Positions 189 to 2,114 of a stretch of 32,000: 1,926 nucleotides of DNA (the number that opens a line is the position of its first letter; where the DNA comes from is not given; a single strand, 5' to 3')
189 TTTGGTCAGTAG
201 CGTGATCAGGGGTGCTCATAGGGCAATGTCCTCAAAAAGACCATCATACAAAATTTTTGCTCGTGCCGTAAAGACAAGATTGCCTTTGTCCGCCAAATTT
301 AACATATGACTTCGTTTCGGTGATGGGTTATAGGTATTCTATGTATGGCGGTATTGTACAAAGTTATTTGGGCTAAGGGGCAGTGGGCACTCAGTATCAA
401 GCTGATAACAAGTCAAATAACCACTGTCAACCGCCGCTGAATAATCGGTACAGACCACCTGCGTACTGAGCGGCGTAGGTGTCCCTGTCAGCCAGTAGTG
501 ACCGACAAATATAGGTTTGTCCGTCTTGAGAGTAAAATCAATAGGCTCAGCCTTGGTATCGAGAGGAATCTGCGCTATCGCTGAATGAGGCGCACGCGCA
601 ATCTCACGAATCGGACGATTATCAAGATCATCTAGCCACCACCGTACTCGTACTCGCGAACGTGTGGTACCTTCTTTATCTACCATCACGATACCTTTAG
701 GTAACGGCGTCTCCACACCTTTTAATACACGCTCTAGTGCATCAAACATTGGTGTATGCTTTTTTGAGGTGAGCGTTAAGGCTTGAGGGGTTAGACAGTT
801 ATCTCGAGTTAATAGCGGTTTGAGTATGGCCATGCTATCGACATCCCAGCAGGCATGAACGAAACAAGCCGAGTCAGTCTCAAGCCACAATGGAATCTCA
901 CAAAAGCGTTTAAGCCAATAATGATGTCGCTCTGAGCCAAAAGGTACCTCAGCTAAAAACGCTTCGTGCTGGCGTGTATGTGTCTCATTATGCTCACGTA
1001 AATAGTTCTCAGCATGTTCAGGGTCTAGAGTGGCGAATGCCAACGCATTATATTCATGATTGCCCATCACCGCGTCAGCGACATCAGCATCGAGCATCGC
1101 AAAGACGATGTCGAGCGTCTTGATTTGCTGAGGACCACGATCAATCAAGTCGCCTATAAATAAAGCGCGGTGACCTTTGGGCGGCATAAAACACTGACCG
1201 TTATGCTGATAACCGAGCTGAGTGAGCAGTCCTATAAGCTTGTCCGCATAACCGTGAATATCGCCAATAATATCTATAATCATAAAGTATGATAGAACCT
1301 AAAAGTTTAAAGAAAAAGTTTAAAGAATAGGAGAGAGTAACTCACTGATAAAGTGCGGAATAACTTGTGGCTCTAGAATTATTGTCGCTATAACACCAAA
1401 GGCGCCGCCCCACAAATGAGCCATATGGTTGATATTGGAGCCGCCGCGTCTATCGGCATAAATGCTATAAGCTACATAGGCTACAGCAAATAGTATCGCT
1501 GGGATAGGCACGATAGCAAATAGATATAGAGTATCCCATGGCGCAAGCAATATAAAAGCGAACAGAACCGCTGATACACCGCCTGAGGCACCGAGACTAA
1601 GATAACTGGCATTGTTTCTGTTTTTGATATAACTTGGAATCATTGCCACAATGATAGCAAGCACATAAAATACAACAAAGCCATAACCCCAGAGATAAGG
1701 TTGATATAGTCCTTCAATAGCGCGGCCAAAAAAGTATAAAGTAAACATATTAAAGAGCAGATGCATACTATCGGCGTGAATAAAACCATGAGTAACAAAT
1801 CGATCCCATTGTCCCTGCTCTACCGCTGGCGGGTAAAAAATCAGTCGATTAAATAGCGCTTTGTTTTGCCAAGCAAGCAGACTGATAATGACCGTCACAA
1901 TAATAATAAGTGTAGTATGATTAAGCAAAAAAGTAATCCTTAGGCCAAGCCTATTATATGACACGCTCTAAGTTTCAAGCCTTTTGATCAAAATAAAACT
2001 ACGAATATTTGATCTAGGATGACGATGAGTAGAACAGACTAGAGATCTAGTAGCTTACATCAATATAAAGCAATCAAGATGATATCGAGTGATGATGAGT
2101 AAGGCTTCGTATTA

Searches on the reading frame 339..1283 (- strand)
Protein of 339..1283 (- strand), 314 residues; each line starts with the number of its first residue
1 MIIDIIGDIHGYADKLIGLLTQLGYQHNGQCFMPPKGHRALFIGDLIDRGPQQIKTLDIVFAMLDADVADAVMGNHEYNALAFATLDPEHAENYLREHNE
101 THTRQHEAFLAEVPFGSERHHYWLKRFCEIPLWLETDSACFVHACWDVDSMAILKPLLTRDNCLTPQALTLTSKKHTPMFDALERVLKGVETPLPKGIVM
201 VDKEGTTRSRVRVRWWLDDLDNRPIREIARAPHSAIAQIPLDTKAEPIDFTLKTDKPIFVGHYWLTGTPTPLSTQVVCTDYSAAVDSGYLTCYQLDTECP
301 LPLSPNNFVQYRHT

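Call 48: search_protein_families(library=ncbifam, proteins=[window:339-1283:-], max_evalue=0.00001)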
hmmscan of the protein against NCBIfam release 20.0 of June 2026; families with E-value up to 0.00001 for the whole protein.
window:339-1283:- (314 aa): 4 families
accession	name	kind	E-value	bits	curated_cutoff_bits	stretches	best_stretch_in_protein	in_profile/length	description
TIGR04075.1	bacter_Pnkp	equivalog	1.6e-19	69.6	750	1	4-79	183-264/851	polynucleotide kinase-phosphatase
NF010148.0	PRK13625.1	equivalog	8.5e-15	54.9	340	1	1-78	1-78/245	bis(5'-nucleosyl)-tetraphosphatase PrpE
NF001204.0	PRK00166.1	equivalog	2.5e-11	43.4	176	1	5-86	5-76/276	symmetrical bis(5'-nucleosyl)-tetraphosphatase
NF008516.0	PRK11439.1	equivalog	2.6e-06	27.6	326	1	4-82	20-86/218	protein-serine/threonine phosphatase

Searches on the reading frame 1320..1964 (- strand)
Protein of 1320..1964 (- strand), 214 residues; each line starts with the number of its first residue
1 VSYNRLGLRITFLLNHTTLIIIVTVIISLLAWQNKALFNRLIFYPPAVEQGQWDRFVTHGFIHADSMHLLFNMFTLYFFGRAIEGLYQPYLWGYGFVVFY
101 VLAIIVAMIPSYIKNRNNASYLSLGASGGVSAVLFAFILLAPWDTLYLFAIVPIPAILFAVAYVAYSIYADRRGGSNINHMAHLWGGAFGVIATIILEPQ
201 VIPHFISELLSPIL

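Call 48: search_protein_families(library=ncbifam, proteins=[window:1320-1964:-], max_evalue=0.00001)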
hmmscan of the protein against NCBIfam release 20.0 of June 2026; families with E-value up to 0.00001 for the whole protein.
window:1320-1964:- (214 aa): 3 families
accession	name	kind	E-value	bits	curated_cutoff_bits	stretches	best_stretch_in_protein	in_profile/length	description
TIGR03902.1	rhom_GG_sort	equivalog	7.9e-10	38.9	84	1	41-193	4-152/154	rhombosortase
TIGR04239.1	rhombo_GlpG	equivalog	4.5e-07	29.9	250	1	14-195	96-266/271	rhomboid family intramembrane serine protease GlpG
NF008155.0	PRK10907.1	equivalog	3.3e-06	26.6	335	1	17-191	99-262/276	rhomboid family intramembrane serine protease GlpG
